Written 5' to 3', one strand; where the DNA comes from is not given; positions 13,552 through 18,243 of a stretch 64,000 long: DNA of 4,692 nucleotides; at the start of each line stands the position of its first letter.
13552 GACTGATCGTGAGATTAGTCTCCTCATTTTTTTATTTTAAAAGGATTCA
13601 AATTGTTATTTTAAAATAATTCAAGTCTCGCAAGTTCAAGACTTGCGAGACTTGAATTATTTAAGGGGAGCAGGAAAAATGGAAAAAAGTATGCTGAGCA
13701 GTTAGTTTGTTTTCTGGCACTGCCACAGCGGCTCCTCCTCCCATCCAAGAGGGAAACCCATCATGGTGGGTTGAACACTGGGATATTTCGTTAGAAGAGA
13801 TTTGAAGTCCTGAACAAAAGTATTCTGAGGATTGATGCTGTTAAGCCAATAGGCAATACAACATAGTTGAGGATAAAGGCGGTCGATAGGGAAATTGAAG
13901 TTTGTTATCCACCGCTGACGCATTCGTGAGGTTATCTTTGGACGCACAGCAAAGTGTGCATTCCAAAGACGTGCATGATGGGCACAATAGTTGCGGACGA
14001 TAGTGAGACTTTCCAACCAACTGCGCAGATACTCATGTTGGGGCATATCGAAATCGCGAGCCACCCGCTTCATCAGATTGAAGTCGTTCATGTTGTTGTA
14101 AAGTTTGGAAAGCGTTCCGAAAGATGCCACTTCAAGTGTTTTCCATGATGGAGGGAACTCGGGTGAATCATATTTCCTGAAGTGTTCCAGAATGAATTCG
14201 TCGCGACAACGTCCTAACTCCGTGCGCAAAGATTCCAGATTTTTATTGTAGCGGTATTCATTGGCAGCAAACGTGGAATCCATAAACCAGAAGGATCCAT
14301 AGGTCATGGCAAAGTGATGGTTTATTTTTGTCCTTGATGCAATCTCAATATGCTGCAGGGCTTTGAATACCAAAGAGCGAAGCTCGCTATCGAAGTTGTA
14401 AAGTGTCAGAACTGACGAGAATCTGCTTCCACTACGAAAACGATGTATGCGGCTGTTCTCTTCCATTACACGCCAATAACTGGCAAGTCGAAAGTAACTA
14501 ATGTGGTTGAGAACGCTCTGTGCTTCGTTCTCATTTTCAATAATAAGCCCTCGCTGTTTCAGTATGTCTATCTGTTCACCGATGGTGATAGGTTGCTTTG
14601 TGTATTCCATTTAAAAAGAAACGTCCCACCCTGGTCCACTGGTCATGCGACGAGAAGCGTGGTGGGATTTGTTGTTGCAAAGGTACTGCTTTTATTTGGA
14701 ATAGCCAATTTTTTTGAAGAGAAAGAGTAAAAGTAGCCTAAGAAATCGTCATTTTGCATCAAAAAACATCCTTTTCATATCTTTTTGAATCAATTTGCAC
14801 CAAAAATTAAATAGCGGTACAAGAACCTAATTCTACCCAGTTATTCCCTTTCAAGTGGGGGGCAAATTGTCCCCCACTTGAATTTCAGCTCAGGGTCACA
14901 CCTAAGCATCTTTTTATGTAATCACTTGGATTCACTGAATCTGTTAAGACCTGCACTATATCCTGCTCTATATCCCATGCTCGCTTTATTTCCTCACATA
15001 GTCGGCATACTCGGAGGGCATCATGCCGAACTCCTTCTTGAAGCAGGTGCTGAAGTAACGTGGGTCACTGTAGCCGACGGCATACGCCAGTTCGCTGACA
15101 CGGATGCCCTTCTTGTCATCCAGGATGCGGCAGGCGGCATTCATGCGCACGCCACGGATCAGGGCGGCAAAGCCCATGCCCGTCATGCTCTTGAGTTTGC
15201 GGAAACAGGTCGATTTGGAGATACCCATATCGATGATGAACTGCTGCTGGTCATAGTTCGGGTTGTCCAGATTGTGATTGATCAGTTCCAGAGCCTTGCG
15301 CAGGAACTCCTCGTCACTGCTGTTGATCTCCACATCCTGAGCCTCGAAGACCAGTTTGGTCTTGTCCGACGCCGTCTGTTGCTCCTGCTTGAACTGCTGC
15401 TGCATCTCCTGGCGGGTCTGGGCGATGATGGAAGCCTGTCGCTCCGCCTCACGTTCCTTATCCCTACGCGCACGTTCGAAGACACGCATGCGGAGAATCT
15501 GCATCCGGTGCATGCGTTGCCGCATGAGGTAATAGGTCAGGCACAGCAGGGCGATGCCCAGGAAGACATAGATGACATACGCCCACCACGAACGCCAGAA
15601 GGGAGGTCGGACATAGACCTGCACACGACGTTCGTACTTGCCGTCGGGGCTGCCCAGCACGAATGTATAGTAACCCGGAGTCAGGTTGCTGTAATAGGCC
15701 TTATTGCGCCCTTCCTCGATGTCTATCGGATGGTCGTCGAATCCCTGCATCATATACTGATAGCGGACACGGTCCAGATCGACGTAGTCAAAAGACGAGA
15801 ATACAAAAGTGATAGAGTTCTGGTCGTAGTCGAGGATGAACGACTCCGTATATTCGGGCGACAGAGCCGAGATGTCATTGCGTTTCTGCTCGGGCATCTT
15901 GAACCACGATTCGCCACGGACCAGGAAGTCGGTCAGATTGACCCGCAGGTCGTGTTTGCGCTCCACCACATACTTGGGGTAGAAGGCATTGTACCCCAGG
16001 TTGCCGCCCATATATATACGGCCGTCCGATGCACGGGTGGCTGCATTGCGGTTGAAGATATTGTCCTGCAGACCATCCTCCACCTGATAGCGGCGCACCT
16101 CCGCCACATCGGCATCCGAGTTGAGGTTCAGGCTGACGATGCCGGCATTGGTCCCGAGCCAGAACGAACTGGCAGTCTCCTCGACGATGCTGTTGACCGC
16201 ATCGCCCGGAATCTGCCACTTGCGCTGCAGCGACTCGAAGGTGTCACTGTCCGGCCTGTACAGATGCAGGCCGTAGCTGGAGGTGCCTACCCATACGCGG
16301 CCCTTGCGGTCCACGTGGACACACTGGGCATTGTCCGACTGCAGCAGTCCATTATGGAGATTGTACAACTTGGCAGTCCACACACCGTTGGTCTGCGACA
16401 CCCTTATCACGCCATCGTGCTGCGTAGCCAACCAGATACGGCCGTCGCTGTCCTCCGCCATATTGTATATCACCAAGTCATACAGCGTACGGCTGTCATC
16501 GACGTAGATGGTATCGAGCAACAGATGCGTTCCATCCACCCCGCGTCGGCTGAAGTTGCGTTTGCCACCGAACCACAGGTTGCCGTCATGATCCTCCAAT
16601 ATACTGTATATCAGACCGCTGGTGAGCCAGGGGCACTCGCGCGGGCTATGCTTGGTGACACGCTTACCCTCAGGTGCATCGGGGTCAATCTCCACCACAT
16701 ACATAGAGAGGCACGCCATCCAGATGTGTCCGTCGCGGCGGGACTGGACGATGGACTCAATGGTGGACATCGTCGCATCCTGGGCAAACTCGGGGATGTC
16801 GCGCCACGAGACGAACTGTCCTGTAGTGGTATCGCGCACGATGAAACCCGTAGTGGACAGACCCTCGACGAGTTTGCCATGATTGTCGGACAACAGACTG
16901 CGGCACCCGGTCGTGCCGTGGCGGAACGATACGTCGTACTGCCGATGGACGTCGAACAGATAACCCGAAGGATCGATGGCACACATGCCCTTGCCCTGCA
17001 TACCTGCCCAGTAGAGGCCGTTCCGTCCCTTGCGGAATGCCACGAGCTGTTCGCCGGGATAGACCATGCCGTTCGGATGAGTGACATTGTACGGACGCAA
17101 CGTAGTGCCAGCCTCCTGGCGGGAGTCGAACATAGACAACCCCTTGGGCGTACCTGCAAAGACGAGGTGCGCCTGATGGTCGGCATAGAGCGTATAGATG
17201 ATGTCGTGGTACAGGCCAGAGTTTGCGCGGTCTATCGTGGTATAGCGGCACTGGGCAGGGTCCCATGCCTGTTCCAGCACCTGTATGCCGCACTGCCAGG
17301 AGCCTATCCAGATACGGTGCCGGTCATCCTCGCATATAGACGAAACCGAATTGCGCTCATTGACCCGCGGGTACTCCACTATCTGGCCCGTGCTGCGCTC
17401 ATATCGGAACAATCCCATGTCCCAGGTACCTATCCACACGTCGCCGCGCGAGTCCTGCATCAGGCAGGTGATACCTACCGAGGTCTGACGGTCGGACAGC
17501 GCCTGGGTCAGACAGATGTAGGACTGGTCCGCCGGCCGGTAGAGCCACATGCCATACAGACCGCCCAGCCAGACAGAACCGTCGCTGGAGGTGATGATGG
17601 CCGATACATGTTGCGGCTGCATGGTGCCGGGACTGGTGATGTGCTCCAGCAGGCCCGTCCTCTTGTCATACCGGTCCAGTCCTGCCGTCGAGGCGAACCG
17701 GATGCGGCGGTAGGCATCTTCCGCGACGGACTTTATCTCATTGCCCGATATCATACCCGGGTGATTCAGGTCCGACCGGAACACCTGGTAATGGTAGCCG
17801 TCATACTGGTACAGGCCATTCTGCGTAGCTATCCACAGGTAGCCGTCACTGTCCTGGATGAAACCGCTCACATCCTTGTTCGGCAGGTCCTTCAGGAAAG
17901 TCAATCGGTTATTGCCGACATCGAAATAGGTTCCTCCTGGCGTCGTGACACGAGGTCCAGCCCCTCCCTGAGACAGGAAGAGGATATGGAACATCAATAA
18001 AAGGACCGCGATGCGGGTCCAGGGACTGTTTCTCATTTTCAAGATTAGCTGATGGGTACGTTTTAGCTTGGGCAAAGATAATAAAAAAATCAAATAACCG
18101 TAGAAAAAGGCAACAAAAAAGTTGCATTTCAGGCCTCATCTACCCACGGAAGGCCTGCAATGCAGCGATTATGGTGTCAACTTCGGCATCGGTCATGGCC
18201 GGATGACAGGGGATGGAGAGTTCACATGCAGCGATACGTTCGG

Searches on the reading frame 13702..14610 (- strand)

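Call 66: search_protein_families(library=pfam, proteins=[window:13702-14610:-], max_evalue=0.001)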
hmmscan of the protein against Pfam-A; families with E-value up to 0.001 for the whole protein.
window:13702-14610:- (302 aa): 1 family
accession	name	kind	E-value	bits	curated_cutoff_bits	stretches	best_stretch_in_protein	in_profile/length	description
PF07751.16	Abi_2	-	1.9e-51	175.4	25.6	1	33-217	2-184/184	Abi-like protein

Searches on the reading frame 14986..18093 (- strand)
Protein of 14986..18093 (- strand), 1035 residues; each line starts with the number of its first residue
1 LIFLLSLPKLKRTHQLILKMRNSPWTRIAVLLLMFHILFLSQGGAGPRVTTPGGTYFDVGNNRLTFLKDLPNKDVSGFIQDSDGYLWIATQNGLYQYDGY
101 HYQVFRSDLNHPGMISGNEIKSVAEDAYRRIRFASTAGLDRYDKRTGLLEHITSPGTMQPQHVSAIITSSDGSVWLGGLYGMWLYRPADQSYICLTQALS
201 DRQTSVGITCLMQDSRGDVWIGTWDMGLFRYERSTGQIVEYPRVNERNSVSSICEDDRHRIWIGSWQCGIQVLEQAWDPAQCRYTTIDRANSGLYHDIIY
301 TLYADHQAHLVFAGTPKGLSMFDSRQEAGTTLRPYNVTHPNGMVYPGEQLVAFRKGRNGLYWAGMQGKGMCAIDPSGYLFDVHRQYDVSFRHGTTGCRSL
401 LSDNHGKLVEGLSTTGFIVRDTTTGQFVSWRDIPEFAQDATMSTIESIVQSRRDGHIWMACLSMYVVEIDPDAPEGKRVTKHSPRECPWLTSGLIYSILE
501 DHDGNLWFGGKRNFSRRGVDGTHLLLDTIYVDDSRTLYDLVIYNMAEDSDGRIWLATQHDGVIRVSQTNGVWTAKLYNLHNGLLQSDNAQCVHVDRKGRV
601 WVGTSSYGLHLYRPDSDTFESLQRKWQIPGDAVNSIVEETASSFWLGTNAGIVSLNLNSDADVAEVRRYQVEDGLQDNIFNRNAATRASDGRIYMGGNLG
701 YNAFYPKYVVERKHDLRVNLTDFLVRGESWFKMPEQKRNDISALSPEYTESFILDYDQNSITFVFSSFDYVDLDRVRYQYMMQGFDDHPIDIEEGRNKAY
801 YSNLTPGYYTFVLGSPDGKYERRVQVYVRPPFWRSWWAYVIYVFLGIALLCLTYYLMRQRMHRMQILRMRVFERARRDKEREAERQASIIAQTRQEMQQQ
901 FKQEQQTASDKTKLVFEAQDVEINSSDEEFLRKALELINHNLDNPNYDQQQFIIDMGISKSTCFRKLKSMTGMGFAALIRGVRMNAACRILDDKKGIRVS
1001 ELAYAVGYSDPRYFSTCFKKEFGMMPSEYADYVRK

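Call 66: search_protein_families(library=pfam, proteins=[window:14986-18093:-], max_evalue=0.001)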
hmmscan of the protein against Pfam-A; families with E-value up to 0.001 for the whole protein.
window:14986-18093:- (1035 aa): 7 families
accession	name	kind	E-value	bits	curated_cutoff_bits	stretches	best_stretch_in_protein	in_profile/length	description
PF07494.17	Reg_prop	-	4.2e-36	118.8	20.4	2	70-92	2-24/24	Two component regulator propeller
PF12833.13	HTH_18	-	1.3e-17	64.2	33.6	1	956-1030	5-78/80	Helix-turn-helix domain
PF00165.29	HTH_AraC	-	4.1e-08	33.6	26.6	1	996-1029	8-40/42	Bacterial regulatory helix-turn-helix proteins, AraC family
PF07495.19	Y_Y_Y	-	3.6e-07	30.4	26.6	1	769-812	1-43/65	Y_Y_Y domain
PF16819.11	DUF5074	-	8.2e-07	28.8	27.2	0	65-110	174-224/353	Domain of unknown function (DUF5074)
PF08450.18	SGL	-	1.2e-06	28.8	26.3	0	139-232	24-112/246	SMP-30/Gluconolactonase/LRE-like region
PF24684.1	Vgb_lyase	-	0.00024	20.5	50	0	162-268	140-243/290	Virginiamycin B lyase family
